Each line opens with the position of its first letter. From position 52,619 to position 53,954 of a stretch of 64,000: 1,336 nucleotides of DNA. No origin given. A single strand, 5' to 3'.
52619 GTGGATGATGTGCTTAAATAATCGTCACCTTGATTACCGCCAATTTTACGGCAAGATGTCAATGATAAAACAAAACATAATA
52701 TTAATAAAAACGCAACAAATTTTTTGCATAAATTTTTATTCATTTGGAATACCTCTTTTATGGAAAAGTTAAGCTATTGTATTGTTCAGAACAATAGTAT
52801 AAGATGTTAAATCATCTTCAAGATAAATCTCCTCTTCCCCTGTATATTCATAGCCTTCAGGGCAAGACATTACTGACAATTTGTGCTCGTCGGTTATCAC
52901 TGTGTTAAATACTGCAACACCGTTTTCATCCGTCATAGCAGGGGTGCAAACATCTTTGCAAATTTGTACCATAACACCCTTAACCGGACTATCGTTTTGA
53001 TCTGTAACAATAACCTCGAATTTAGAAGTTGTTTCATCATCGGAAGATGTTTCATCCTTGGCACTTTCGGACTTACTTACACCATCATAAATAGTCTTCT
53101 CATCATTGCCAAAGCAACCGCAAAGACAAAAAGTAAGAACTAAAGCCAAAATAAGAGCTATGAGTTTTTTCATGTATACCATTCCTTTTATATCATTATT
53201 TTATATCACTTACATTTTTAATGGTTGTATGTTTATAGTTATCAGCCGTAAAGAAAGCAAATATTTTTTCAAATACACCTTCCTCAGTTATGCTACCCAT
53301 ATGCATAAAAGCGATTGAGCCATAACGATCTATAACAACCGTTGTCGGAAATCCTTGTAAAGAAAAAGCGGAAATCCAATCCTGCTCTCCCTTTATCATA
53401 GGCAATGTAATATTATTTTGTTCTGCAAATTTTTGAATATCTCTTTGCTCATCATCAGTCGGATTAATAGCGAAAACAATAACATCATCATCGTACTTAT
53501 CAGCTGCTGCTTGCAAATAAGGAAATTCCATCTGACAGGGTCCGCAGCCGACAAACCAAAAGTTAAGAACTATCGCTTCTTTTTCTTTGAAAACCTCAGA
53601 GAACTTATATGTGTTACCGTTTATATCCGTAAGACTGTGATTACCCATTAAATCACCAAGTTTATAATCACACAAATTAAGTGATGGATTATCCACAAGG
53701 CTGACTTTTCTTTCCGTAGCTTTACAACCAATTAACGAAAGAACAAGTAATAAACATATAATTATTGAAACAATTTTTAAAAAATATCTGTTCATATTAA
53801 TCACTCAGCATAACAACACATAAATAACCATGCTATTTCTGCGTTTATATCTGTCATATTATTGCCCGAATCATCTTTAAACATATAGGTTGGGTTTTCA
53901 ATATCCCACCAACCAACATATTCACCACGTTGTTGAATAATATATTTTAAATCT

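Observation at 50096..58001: Six-gene operon of secreted modular proteins built around TlpA-type thioredoxins: candidate undescribed extracytoplasmic redox and surface system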

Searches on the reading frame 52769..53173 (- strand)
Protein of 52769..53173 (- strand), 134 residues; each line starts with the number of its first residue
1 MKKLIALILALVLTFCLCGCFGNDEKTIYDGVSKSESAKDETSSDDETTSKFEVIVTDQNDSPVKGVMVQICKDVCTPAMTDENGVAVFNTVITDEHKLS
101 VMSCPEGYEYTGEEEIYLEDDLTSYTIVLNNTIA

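Call 3: search_protein_families(library=pfam, proteins=[window:52769-53173:-], max_evalue=0.01)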
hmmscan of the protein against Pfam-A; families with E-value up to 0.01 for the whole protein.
window:52769-53173:- (134 aa): 6 families
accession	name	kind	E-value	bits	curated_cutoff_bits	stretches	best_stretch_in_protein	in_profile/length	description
PF02369.22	Big_1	-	2.7e-05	24.6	34.9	1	37-94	6-69/93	Bacterial Ig-like domain (group 1)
PF17802.7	SpaA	-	0.0004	20.9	23.1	1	51-131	2-89/91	Prealbumin-like fold domain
PF24025.1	Ig_DR_A0283-like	-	0.0014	19.4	27.1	1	50-101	7-62/102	DR_A0283-like, Ig-like domain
PF13620.12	CarboxypepD_reg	-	0.0014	19.4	32.3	1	54-119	4-70/82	Carboxypeptidase regulatory-like domain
PF17210.9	SdrD_B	-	0.0019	18.8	29.7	1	57-114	17-76/112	SdrD B-like domain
PF17789.7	MG4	-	0.0089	16.7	24.7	0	52-92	18-61/95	Macroglobulin domain MG4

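Call 4: search_protein_families(library=ncbifam, proteins=[window:52769-53173:-], max_evalue=0.01)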
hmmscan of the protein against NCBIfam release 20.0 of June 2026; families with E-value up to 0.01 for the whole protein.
window:52769-53173:- (134 aa): 1 family
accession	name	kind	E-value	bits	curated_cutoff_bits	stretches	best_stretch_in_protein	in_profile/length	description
NF047408.1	SA0632_fam_LP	equivalog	0.0088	15.7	70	0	1-27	1-25/68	SA0632 family lipoprotein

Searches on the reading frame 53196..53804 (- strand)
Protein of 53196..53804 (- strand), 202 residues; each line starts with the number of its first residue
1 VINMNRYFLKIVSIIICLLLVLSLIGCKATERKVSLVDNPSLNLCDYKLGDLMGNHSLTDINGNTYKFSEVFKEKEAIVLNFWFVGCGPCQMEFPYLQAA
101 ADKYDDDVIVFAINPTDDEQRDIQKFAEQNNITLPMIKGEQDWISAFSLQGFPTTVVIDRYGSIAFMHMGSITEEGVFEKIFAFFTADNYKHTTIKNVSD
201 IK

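Call 3: search_protein_families(library=pfam, proteins=[window:53196-53804:-], max_evalue=0.01)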
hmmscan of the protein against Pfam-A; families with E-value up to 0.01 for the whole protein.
window:53196-53804:- (202 aa): 6 families
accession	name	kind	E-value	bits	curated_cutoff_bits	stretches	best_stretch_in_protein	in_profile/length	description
PF08534.16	Redoxin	-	2.8e-14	53.6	26.6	1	50-173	3-137/148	Redoxin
PF00578.27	AhpC-TSA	-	4.4e-14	52.9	26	1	50-166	2-123/124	AhpC/TSA family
PF00085.26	Thioredoxin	-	1.5e-07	31.8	23.5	1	68-120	10-63/103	Thioredoxin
PF13905.12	Thioredoxin_8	-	3.4e-05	24.5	27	1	78-164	4-94/94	Thioredoxin-like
PF13098.12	Thioredoxin_2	-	0.00011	23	27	1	73-174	3-97/104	Thioredoxin-like domain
PF02630.20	SCO1-SenC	-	0.0011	19.3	22.8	1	55-150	3-102/134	SCO1/SenC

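Call 4: search_protein_families(library=ncbifam, proteins=[window:53196-53804:-], max_evalue=0.01)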
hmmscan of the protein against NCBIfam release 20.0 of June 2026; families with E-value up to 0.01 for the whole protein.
window:53196-53804:- (202 aa): 12 families
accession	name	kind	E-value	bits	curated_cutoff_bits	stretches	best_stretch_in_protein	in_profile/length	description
NF002854.0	PRK03147.1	subfamily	5.1e-21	75.3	170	1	36-178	25-166/176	thiol-disulfide oxidoreductase ResA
NF041202.1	StoA_CxxC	exception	3.4e-12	46.6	210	1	73-176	50-156/163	endospore biogenesis thiol-disulfide oxidoreductase StoA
TIGR00385.1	dsbE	subfamily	8.6e-10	38.5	123.15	1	66-179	53-165/173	DsbE family thiol:disulfide interchange protein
TIGR01068.1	thioredoxin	equivalog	1.3e-08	34.9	96.8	1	67-127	5-65/101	thioredoxin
NF011941.0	PRK15412.1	equivalog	3e-08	33.4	359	1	12-175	8-166/185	thiol:disulfide interchange protein DsbE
NF006898.0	PRK09381.1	equivalog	6.6e-07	29.7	138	1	69-119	15-64/109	thioredoxin TrxA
NF047697.1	ThioredTrxAClost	equivalog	9.1e-07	29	140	1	61-120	4-62/105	thioredoxin TrxA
NF047696.1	ThlDiSintTplARhiz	equivalog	5e-06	26.4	230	1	53-163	77-192/219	thiol:disulfide interchange protein TlpA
NF008229.0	PRK10996.1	equivalog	8.4e-06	25.6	125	1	60-127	37-103/141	thioredoxin TrxC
TIGR01126.1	pdi_dom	equivalog_domain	0.00011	22.4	107.2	0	68-138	6-79/105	protein disulfide-isomerase domain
NF038285.1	deiodinase_rel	hypoth_equivalog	0.0027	17.2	250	0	49-112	178-241/347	deiodinase family protein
TIGR02661.1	MauD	equivalog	0.0084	15.6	188.6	1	48-171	47-166/189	methylamine dehydrogenase accessory protein MauD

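Call 46: search_solved_structures(query=window:53196-53804:-, max_evalue=0.001)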
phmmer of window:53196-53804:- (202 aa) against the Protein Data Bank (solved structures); distinct sequences matched with E-value up to 0.001: 130 (the best 60 are shown).
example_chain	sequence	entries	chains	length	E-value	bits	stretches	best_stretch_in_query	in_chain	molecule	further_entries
4nmu_A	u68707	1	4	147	1.4e-11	47.7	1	49-176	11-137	Thiol-disulfide oxidoreductase ResA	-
1st9_A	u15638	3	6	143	7.2e-11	45.4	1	55-178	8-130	Thiol-disulfide oxidoreductase resA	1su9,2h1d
2f9s_A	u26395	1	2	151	8.3e-11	45.2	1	55-178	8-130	Thiol-disulfide oxidoreductase resA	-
2yp6_A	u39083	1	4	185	1.5e-10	44.3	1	16-174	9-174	THIOREDOXIN FAMILY PROTEIN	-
2h1b_A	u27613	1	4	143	1.9e-10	44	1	55-178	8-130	Thiol-disulfide oxidoreductase resA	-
3c71_A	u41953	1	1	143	1.3e-09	41.3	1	55-178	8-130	Thiol-disulfide oxidoreductase resA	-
2h1a_A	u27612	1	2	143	1.3e-09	41.3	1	55-178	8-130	Thiol-disulfide oxidoreductase resA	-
2h19_A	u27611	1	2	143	1.3e-09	41.3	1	55-178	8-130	Thiol-disulfide oxidoreductase resA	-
3c73_A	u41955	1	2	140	1.7e-09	40.9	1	55-178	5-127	Thiol-disulfide oxidoreductase resA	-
3gl3_A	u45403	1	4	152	2.1e-09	40.6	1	73-183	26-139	Putative Thiol:disulfide interchange protein DsbE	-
4hqz_A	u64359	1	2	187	2.6e-09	40.3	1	54-174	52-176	Thioredoxin family protein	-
2lrn_A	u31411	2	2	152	3.4e-09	39.9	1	59-168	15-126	Thiol:disulfide interchange protein | Putative thiol-disulfide oxidoreductase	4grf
2lja_A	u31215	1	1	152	5.3e-09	39.3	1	55-185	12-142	Putative thiol-disulfide oxidoreductase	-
3erw_A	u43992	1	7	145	8.1e-09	38.7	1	76-177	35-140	Sporulation thiol-disulfide oxidoreductase A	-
3kcm_A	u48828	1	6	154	1.6e-08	37.7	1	57-172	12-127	Thioredoxin family protein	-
4evm_A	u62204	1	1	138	3e-07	33.6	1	57-179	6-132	Thioredoxin family protein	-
4hqs_A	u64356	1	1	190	3.6e-07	33.3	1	52-179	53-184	Thioredoxin family protein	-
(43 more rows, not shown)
